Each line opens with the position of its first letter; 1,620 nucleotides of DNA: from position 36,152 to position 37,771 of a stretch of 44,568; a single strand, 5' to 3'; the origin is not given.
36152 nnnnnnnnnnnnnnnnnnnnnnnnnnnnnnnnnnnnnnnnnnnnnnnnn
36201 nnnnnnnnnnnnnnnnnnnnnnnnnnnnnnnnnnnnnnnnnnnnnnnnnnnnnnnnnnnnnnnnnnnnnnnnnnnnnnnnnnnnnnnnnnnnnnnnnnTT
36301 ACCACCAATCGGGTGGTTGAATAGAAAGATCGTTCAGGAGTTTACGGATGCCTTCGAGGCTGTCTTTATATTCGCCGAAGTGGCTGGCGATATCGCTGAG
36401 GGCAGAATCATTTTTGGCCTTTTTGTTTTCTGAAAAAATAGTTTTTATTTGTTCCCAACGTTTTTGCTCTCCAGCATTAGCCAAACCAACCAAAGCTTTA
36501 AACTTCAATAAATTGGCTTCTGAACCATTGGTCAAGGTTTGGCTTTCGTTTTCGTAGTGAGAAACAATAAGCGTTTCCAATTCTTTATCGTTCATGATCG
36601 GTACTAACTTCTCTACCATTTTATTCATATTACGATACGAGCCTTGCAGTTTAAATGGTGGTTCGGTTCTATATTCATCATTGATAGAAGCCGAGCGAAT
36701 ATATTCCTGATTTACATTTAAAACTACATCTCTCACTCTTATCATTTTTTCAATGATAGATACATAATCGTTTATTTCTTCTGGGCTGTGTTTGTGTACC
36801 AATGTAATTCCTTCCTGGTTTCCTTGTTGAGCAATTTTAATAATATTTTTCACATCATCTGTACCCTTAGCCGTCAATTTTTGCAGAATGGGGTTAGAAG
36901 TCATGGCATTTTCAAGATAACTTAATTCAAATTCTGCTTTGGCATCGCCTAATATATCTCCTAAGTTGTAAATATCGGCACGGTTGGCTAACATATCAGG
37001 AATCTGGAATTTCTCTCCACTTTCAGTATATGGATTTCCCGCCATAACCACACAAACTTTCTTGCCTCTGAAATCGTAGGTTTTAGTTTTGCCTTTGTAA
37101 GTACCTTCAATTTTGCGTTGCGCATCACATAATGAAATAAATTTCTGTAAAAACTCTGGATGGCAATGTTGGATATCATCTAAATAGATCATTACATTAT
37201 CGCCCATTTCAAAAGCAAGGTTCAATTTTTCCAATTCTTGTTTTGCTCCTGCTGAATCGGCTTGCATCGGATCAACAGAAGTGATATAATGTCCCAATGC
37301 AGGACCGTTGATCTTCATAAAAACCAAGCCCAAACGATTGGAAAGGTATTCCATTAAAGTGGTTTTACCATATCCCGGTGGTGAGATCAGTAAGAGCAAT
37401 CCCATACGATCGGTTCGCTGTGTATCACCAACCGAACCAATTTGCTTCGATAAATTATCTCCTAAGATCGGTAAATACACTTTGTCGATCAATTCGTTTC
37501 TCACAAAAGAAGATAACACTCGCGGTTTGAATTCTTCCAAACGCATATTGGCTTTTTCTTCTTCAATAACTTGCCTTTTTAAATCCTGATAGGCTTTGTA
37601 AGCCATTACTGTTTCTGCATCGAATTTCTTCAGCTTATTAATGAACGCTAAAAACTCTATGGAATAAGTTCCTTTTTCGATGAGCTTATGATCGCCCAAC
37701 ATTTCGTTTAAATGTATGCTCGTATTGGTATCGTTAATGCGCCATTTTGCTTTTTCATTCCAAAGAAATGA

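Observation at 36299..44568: Four-gene operon coupling a flotillin/NfeD membrane module to a giant MoxR-like AAA+ ATPase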

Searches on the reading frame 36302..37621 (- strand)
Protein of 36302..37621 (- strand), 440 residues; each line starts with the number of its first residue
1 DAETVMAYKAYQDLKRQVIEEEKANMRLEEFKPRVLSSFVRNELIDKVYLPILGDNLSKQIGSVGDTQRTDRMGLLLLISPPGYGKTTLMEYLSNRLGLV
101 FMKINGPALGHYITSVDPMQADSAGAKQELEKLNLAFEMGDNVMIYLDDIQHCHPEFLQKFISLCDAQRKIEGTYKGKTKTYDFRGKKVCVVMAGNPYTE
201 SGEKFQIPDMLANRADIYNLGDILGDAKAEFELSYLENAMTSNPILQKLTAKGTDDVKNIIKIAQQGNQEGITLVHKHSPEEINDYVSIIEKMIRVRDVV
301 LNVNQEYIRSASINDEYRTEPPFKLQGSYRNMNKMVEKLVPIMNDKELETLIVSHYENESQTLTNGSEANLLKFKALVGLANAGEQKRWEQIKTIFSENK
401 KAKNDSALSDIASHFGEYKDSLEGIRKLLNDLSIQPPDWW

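Call 42: search_solved_structures(query=A4, max_evalue=0.01, show_alignments=3)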
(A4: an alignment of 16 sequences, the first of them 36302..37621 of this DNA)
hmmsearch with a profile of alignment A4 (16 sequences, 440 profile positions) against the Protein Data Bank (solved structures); distinct sequences matched with E-value up to 0.01: 87 (the best 60 are shown).
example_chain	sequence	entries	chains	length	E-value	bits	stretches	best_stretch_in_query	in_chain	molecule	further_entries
7swl_A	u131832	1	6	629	6.3e-06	28.2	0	46-112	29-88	Rix7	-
9bji_A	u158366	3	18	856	7.2e-06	28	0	79-112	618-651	Nuclear valosin-containing protein-like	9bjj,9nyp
7wub_C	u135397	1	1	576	7.2e-06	28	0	79-117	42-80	Transitional endoplasmic reticulum ATPase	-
7wub_D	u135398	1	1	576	7.2e-06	28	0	79-117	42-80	Transitional endoplasmic reticulum ATPase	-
5vc7_A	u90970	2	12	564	7.3e-06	28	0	80-112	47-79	VCP-like ATPase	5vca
6mck_A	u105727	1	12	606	8.3e-06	27.8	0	79-117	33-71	Transitional endoplasmic reticulum ATPase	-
7t3i_A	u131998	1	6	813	1.2e-05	27.3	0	46-112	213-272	Rix7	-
6mat_A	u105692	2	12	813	1.2e-05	27.3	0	46-112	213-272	Rix7 mutant | Rix7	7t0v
7lmy_A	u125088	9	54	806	1.2e-05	27.3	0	79-117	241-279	Transitional endoplasmic reticulum ATPase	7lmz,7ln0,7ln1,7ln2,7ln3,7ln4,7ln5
5c18_A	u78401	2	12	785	1.2e-05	27.2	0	79-117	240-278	Transitional endoplasmic reticulum ATPase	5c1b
7rlb_A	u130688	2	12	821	1.3e-05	27.2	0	79-117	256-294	Transitional endoplasmic reticulum ATPase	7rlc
7y4w_A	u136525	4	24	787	1.3e-05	27.2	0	79-117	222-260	Transitional endoplasmic reticulum ATPase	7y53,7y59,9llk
7rlh_A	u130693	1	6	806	1.3e-05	27.1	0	79-117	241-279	Transitional endoplasmic reticulum ATPase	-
10qq_A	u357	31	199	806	1.3e-05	27.1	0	79-117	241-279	Transitional endoplasmic reticulum ATPase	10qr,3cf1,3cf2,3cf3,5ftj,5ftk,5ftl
7l5w_A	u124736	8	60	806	1.3e-05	27.1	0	79-117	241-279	Transitional endoplasmic reticulum ATPase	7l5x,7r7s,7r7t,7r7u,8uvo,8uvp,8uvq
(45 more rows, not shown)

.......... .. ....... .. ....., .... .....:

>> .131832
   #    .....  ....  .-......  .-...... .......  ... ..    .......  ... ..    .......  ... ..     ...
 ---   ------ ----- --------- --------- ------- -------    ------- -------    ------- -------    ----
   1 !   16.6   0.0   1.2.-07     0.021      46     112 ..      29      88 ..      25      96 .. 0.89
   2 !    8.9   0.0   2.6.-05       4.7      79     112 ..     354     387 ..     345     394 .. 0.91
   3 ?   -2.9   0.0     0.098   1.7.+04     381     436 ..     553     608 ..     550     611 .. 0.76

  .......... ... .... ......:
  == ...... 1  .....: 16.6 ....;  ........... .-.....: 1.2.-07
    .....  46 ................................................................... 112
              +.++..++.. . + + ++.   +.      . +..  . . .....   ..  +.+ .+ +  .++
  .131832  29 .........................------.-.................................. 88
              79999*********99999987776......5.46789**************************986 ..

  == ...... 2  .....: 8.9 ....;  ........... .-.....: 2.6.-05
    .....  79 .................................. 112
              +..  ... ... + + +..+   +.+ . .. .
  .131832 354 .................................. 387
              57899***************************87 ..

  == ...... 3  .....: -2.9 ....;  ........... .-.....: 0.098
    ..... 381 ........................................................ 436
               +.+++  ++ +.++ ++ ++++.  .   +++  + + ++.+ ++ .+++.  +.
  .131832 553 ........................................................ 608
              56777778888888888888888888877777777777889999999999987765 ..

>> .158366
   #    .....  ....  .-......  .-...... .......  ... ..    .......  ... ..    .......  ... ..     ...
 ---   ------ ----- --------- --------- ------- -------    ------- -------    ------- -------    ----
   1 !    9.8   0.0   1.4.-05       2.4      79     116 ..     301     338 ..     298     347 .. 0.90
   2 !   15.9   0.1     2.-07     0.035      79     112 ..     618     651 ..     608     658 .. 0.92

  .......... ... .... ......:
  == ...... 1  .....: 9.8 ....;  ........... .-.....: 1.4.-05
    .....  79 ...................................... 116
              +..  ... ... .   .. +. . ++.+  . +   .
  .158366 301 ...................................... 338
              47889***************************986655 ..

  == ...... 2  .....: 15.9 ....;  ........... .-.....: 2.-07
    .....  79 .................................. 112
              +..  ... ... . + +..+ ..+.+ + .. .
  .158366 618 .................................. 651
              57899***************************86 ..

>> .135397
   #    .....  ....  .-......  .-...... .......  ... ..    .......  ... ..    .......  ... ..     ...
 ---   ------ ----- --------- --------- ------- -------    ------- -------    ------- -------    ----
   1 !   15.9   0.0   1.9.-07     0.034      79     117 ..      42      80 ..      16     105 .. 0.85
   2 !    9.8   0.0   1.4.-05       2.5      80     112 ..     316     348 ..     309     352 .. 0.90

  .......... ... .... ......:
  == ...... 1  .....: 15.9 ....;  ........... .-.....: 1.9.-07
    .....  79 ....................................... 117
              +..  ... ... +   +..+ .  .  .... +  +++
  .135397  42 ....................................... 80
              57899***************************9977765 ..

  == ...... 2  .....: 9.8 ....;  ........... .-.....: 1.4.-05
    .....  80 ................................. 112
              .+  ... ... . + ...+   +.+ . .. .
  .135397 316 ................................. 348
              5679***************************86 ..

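Call 54: predict_structure(alignment_id=A5)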
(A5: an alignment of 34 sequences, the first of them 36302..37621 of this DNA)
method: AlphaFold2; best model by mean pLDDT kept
length: 440 residues; sequences in the alignment: 34
mean_pLDDT: 80.9   pTM: 0.69
mean pLDDT of the five models: 80.9, 80.7, 80.6, 80.3, 80.1
residues with pLDDT >= 90: 164; 70-90: 185; 50-70: 67; < 50: 24
segments of 3 or more residues with pLDDT < 50: 27-36, 65-71, 435-437
pLDDT, mean of each block of 10 residues (from residue 1): 82 87 56 52 72 77 52 71 73 84 93 93 95 92 92 92 78 91 87 84 79 79 68 83 91 89 89 90 95 92 83 83 69 87 95 88 82 93 95 90 66 54 65 52
secondary structure, 60 per line:
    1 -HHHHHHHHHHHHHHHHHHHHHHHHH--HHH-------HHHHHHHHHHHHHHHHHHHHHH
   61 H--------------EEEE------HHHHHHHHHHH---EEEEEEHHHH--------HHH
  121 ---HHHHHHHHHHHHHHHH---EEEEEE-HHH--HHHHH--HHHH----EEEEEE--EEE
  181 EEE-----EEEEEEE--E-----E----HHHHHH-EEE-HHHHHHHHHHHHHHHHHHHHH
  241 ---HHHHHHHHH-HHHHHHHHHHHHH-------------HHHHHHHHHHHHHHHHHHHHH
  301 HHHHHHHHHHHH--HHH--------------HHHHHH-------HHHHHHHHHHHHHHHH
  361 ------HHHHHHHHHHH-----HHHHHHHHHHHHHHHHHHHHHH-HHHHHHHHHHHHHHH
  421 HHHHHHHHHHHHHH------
elements in order: H2-26 H39-61 E76-79 H86-96 E100-105 H106-109 H124-139 E143-148 H155-159 H162-165 E170-175 E178-183 E189-195 H209-214 E216-218 H220-240 H244-252 H254-266 H280-312 H332-337 H345-360 H367-377 H383-404 H406-434
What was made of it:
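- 36497..37504 (-): AAA+ module with lid, about residues 1225-1560. It belongs to the clade with a pre-sensor-1 beta-hairpin and helix-2 insert (MoxR-like fold). AF2 model of residues 1186-1625 has pLDDT 80.9 (call 54).
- On MoxR family of AAA+ ATPases: The model has a hairpin before the sensor-1 strand (call 54).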

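Call 70: fold_search(model_id=the predicted structure, library=pdb)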
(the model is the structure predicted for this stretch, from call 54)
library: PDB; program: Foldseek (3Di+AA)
matches with E <= 10: 1252; with E <= 0.001: 497
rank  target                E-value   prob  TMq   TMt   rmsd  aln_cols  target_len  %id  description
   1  4fdg_A                3.9e-07  1.00  0.24  0.19  16.9       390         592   13  Crystal Structure of an Archaeal MCM Filament (released 2013-03-06)
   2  8w0f_3                5.6e-07  1.00  0.27  0.20  18.5       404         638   15  Cryo-EM structure of a human MCM2-7 double hexamer on dsDNA (released 2024-10-02)
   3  7pmk_7                6.9e-07  1.00  0.28  0.20  18.4       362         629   14  S. cerevisiae replisome-SCF(Dia2) complex bound to double-stranded DNA (conformation I) (released 2021-11-10)
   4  6l1q_A                8.9e-07  1.00  0.29  0.45  13.4       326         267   13  Crystal structure of AfCbbQ2, a MoxR AAA+-ATPase and CbbQO-type Rubisco activase from Acidithiobacillus ferrooxidans (released 2019-12-18)
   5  7v3u_7                1.1e-06  1.00  0.24  0.16  18.7       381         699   15  Cryo-EM structure of MCM double hexamer with structured Mcm4-NSD (released 2022-04-13)
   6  9gjp_3                1.2e-06  1.00  0.27  0.21  20.0       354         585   14  OCCM maturation intermediate stalled with an Arginine Finger mutation in Mcm5: Conformer 2 (released 2025-03-05)
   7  9gjw_7                1.3e-06  1.00  0.27  0.20  21.3       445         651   14  OCCM maturation intermediate stalled with an Arginine Finger mutation in Mcm2 (released 2025-03-05)
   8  8rig_7                1.6e-06  1.00  0.25  0.18  18.8       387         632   14  Cryo-EM structure of an MCM helicase single hexamer loaded onto dsDNA. (released 2025-01-01)
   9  8q67_F                1.7e-06  1.00  0.27  0.21  18.0       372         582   18  Crystal structure of a homohexameric MCM from M. acidophilum (released 2025-03-12)
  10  7uiw_A                1.8e-06  1.00  0.32  0.26   9.8       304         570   17  ClpAP complex bound to ClpS N-terminal extension, class IIb (released 2022-11-09)
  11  7uiy_C                1.8e-06  1.00  0.26  0.20   9.1       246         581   16  ClpAP complex bound to ClpS N-terminal extension, class IIIa (released 2022-10-26)
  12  8p5e_2                1.9e-06  1.00  0.27  0.20  18.1       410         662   14  S. cerevisiae nexus-sCMGE after DNA replication initiation (released 2024-05-29)
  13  8b9a_7                1.9e-06  1.00  0.24  0.17  18.7       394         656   14  S. cerevisiae replisome + Ctf4, bound by pol alpha primase. Complex engaged with a fork DNA substrate containing a 60  (released 2023-08-09)
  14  9qh7_E                2.0e-06  1.00  0.30  0.49  11.6       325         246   11  NorQ in complex with NorD VWA domain steep staircase subset 1 from Paracoccus denitrificans (released 2026-03-25)
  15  8s0e_4                2.4e-06  1.00  0.23  0.20  21.2       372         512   15  H. sapiens OCCM bound to double stranded DNA (released 2024-10-02)
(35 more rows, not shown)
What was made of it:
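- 36497..37504 (-): Foldseek: MCM, CbbQ, NorQ, ClpA (call 70).
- Foldseek and HMM similarity to MCM and RuvB (calls 42, 70) is generic AAA+ similarity.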
